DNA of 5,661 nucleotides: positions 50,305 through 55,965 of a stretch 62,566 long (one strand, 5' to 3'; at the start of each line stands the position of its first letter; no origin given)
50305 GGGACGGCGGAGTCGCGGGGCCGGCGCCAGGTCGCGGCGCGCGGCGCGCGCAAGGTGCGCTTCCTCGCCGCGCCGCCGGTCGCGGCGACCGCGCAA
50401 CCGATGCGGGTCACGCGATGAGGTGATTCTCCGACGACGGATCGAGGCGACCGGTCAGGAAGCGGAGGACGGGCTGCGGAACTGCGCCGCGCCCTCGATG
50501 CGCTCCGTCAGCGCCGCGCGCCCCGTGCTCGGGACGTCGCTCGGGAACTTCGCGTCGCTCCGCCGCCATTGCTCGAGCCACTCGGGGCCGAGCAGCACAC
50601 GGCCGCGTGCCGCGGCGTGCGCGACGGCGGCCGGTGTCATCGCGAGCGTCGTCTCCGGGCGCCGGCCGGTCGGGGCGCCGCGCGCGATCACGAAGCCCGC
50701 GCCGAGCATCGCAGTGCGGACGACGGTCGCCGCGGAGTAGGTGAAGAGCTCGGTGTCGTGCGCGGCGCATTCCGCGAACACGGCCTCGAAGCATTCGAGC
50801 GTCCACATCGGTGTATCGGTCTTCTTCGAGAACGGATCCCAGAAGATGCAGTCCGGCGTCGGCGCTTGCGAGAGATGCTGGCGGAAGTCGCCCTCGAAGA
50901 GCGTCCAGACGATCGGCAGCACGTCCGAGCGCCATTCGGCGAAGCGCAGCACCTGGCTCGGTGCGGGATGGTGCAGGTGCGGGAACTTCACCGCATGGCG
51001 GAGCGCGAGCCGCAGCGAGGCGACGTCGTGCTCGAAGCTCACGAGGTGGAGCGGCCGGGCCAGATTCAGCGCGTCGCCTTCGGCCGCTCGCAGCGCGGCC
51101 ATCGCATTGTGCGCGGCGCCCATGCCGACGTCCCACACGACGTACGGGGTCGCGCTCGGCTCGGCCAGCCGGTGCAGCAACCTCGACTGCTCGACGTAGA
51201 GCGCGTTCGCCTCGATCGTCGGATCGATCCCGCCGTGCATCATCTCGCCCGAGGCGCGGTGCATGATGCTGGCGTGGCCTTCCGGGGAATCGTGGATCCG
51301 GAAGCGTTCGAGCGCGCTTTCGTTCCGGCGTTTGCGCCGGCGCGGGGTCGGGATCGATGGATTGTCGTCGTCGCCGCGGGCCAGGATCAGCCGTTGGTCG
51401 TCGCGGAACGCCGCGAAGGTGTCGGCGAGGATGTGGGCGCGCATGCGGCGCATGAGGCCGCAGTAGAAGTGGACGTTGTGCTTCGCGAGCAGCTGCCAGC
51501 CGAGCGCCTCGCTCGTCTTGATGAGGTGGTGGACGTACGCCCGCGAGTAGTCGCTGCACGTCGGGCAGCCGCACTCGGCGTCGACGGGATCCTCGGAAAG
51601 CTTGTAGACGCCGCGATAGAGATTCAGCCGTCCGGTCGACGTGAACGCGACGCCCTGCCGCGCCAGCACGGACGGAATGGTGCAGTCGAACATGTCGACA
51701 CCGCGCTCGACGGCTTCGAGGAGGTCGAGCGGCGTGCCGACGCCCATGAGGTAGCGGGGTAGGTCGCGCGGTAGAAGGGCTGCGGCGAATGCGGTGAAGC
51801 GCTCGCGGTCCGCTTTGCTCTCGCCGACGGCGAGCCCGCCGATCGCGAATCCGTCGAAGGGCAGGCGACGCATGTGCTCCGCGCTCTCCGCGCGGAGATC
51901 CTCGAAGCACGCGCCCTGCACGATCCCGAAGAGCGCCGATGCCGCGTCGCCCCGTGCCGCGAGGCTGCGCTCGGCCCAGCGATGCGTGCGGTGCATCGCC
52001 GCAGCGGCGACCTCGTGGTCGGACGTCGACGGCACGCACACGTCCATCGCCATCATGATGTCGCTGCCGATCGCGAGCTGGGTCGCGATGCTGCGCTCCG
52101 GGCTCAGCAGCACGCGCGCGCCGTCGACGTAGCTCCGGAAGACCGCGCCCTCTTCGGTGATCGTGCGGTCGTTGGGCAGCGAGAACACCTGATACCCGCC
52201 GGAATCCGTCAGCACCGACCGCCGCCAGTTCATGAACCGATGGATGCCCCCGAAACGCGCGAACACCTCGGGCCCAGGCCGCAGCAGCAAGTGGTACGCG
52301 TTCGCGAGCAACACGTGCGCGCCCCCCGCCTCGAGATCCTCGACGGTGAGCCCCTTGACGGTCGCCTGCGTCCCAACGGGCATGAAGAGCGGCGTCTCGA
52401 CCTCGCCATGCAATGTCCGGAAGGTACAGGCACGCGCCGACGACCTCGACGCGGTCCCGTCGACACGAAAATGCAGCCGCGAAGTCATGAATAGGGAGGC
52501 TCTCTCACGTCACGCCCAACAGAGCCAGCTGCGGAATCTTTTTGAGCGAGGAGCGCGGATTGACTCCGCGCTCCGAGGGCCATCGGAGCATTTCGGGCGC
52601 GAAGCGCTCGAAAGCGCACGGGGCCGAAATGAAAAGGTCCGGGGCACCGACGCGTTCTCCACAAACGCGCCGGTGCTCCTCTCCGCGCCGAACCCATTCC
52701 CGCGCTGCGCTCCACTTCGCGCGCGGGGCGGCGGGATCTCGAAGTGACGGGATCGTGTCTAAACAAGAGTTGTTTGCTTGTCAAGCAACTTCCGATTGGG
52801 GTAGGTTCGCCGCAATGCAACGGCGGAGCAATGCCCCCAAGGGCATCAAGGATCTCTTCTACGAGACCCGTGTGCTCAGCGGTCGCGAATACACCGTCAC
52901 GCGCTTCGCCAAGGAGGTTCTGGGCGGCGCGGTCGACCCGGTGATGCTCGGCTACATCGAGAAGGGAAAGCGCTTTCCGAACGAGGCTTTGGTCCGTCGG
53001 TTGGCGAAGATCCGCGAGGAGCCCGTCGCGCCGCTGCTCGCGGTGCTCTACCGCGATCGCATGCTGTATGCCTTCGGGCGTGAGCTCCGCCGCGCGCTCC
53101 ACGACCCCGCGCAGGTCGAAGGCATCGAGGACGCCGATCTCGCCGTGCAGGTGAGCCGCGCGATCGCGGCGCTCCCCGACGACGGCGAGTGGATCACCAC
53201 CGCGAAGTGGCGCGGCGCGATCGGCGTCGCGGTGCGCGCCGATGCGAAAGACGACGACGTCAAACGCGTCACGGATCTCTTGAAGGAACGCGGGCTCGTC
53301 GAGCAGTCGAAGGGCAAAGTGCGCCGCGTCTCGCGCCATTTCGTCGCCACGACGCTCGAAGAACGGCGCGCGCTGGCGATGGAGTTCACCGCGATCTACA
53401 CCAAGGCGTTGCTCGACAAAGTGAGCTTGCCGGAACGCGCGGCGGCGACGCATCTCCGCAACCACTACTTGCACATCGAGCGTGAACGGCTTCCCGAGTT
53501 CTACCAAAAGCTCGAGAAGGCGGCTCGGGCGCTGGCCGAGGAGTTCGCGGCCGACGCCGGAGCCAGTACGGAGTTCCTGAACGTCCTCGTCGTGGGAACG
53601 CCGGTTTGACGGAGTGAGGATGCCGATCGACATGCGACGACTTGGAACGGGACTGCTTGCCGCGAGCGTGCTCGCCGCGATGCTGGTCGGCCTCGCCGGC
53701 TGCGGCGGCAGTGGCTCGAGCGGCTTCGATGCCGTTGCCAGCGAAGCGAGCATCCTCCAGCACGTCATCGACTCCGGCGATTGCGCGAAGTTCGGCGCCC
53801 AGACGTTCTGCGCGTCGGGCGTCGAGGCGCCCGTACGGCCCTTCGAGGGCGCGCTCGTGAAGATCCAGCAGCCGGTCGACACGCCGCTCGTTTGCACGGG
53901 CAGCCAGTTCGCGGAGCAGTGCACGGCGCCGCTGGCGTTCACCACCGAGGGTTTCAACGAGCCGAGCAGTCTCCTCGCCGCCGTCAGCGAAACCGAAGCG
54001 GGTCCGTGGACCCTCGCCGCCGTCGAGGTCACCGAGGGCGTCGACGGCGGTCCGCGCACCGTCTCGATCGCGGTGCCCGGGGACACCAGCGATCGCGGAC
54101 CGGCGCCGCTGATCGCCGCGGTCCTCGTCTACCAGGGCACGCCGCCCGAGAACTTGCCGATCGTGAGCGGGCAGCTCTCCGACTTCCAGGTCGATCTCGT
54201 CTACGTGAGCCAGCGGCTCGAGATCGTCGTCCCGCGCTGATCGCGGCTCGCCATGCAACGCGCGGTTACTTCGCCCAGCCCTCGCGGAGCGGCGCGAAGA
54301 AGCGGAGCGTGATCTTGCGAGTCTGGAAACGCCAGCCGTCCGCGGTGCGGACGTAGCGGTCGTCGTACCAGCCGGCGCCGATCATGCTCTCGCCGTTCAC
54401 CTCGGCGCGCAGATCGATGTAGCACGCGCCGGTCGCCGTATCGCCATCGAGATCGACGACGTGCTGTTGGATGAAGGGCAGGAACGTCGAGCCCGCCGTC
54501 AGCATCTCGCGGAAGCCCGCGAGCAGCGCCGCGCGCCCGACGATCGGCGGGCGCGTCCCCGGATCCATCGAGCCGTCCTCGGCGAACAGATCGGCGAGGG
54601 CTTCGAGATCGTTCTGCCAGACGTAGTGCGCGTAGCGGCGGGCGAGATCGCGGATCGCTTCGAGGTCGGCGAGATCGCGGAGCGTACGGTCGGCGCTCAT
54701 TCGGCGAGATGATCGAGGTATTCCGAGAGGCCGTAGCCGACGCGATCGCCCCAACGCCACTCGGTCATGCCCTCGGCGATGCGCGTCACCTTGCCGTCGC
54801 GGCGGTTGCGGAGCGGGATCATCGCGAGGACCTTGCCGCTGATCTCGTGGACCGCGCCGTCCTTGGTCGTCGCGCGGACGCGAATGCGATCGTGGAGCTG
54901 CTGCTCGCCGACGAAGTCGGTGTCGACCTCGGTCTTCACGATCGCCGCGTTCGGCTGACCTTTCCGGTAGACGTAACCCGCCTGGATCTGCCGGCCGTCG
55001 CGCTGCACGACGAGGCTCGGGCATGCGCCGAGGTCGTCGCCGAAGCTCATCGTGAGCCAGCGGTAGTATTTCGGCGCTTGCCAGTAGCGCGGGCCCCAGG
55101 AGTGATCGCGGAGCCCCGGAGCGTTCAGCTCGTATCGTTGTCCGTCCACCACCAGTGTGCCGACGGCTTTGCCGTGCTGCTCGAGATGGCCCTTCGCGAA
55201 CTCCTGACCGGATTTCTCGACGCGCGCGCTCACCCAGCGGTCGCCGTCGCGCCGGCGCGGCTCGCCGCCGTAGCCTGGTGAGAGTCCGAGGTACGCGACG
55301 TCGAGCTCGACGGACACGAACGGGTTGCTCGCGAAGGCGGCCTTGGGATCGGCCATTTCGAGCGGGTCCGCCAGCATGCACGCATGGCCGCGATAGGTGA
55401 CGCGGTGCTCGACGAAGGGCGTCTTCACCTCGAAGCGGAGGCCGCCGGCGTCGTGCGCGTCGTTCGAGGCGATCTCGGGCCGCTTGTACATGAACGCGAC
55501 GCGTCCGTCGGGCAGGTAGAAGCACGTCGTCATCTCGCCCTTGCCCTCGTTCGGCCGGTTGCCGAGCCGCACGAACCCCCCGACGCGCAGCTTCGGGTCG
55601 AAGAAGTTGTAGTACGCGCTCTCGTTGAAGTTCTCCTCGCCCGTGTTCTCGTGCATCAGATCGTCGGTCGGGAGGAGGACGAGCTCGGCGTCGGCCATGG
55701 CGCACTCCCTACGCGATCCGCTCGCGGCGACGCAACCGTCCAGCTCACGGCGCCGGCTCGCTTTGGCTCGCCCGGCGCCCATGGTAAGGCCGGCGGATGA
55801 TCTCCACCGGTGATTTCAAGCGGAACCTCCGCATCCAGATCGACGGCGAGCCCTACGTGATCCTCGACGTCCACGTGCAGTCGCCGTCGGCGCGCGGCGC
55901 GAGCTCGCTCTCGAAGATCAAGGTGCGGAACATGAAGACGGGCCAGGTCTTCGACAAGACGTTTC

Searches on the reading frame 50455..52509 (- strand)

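Call 73: search_protein_families(library=pfam, proteins=[window:50455-52509:-], max_evalue=0.001)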
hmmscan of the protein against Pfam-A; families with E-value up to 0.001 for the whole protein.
window:50455-52509:- (684 aa): 2 families
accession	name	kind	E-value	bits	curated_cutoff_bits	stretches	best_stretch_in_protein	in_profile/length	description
PF01702.25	TGT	-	6e-142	473.4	26.3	1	24-371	2-350/357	Queuine tRNA-ribosyltransferase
PF05430.17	Methyltransf_30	-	5e-14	52.7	22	1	536-624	34-122/124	S-adenosyl-L-methionine-dependent methyltransferase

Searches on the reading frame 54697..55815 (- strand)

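Call 73: search_protein_families(library=pfam, proteins=[window:54697-55815:-], max_evalue=0.001)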
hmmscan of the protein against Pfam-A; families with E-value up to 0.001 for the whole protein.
window:54697-55815:- (372 aa): 2 families
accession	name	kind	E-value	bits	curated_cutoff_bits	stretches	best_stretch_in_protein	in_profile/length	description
PF23212.2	DUF7064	-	7.7e-27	94.5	24.7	1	244-369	1-125/126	Domain of unknown function (DUF7064)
PF23213.1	DUF7065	-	3.7e-18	66.7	27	2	200-243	140-183/183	Domain of unknown function (DUF7065)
